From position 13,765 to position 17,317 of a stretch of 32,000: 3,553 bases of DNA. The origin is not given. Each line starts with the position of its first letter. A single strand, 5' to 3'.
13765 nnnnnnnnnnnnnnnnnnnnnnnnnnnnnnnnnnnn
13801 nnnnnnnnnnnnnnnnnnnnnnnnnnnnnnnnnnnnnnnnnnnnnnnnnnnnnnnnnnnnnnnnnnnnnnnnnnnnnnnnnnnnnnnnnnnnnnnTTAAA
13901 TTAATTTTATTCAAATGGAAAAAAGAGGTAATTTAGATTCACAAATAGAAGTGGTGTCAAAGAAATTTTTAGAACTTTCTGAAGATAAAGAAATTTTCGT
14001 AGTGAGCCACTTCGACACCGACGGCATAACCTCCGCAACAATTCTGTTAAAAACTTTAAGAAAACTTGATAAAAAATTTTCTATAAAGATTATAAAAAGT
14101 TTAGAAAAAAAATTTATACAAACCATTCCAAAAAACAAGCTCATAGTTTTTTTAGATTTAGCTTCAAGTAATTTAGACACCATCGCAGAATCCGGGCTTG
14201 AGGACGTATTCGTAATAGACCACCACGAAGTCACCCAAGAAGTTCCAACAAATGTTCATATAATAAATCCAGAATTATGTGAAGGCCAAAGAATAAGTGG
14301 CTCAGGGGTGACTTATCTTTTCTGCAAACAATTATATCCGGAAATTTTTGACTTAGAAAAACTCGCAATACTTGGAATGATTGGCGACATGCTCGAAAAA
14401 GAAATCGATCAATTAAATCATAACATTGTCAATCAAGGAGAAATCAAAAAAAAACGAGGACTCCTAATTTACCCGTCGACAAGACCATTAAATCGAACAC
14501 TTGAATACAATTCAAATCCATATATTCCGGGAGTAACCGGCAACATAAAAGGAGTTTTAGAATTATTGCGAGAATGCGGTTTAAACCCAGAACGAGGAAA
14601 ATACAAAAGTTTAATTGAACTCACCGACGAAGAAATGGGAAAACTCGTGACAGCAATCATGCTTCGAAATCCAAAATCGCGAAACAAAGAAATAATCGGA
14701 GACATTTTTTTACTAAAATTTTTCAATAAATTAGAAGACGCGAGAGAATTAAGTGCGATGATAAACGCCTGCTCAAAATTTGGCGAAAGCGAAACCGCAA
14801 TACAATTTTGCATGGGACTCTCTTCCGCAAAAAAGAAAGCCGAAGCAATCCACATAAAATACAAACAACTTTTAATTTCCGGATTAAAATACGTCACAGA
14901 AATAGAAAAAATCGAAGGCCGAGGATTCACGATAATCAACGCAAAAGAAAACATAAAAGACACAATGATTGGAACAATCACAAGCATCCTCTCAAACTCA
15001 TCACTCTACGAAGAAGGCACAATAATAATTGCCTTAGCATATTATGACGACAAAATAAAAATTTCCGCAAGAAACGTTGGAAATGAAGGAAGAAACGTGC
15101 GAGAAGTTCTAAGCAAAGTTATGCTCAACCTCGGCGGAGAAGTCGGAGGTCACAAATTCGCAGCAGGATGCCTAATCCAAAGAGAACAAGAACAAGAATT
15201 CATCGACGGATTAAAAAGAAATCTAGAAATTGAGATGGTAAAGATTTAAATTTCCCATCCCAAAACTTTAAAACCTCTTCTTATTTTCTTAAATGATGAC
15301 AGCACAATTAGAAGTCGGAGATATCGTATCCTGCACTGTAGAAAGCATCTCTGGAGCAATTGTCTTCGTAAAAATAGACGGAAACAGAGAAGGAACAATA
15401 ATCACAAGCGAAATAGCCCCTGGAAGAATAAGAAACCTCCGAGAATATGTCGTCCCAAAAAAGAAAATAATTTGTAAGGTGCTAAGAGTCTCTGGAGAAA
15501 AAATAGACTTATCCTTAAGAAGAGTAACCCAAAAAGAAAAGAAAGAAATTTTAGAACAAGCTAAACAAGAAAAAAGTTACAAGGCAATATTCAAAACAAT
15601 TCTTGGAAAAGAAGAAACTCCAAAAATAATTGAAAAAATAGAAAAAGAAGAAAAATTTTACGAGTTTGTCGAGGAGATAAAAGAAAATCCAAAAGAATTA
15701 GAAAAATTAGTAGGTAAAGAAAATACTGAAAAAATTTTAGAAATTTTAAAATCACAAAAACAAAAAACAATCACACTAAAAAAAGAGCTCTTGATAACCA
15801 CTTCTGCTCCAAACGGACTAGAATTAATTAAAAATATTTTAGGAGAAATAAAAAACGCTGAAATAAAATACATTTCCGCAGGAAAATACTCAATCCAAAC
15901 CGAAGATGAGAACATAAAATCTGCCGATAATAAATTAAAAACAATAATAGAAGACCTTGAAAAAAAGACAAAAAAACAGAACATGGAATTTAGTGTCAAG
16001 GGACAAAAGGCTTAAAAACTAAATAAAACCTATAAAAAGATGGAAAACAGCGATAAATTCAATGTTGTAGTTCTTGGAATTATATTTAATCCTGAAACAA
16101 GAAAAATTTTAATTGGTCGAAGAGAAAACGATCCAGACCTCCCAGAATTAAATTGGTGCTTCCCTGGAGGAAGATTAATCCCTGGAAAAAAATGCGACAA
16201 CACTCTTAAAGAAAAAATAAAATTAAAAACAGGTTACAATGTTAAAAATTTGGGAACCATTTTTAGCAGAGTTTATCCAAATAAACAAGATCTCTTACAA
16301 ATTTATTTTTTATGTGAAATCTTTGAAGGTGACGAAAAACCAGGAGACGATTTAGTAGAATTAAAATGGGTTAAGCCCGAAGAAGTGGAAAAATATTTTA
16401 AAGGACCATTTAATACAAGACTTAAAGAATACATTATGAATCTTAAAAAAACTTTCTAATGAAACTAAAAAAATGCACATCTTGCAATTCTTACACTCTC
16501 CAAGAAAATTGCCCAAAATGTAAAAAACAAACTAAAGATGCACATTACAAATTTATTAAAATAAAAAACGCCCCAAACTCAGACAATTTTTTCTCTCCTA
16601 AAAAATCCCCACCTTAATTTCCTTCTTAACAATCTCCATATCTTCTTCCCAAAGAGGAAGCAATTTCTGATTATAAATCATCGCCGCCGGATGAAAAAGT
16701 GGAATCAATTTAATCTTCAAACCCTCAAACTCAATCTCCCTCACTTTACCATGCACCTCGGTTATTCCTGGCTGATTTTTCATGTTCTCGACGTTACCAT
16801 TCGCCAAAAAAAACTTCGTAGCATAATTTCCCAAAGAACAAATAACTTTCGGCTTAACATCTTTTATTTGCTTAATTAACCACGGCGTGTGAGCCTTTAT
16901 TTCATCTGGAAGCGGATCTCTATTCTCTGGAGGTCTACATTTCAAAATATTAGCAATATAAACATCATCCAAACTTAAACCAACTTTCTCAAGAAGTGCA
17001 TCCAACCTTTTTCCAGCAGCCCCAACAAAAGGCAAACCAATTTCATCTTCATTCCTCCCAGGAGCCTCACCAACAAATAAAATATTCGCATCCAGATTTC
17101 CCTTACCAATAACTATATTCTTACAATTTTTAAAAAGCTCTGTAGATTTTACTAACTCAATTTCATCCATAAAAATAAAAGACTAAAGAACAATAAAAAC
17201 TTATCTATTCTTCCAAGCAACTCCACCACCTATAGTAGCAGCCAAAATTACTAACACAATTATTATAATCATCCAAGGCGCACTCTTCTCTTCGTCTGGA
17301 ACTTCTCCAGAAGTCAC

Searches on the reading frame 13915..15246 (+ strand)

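Call 16: search_protein_families(library=pfam, proteins=[window:13915-15246:+], max_evalue=0.001)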
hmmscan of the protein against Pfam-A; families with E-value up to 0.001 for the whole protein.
window:13915-15246:+ (444 aa): 3 families
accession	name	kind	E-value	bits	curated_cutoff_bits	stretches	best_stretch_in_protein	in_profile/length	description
PF01368.27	DHH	-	7.7e-15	55.7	28.1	1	27-141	2-106/125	DHH family, N-terminal domain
PF21763.2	DHH_CID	-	2.5e-13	50.7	27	1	189-251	6-69/84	DHH-CID domain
PF02272.25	DHHA1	-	1.5e-10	41.9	25.9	1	344-435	10-98/102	DHHA1 domain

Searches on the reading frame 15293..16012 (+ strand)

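Call 16: search_protein_families(library=pfam, proteins=[window:15293-16012:+], max_evalue=0.001)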
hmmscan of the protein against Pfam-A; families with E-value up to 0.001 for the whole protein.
window:15293-16012:+ (240 aa): 1 family
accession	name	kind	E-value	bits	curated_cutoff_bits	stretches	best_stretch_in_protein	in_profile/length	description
PF07541.17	EIF_2_alpha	-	2e-06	28.2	22.8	1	112-206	5-112/114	Eukaryotic translation initiation factor 2 alpha subunit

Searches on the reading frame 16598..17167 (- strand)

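Call 103: search_protein_families(library=phrogs, proteins=[window:16598-17167:-], max_evalue=0.00001)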
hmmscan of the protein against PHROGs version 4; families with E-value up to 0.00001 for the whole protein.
window:16598-17167:- (189 aa): 2 families
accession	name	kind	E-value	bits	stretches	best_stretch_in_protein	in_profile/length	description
phrog_17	-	DNA, RNA and nucleotide metabolism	1.7e-07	30.6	1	21-185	474-638/1445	DNA polymerase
phrog_4335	-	unknown function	5.1e-07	30.2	1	27-126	273-371/421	-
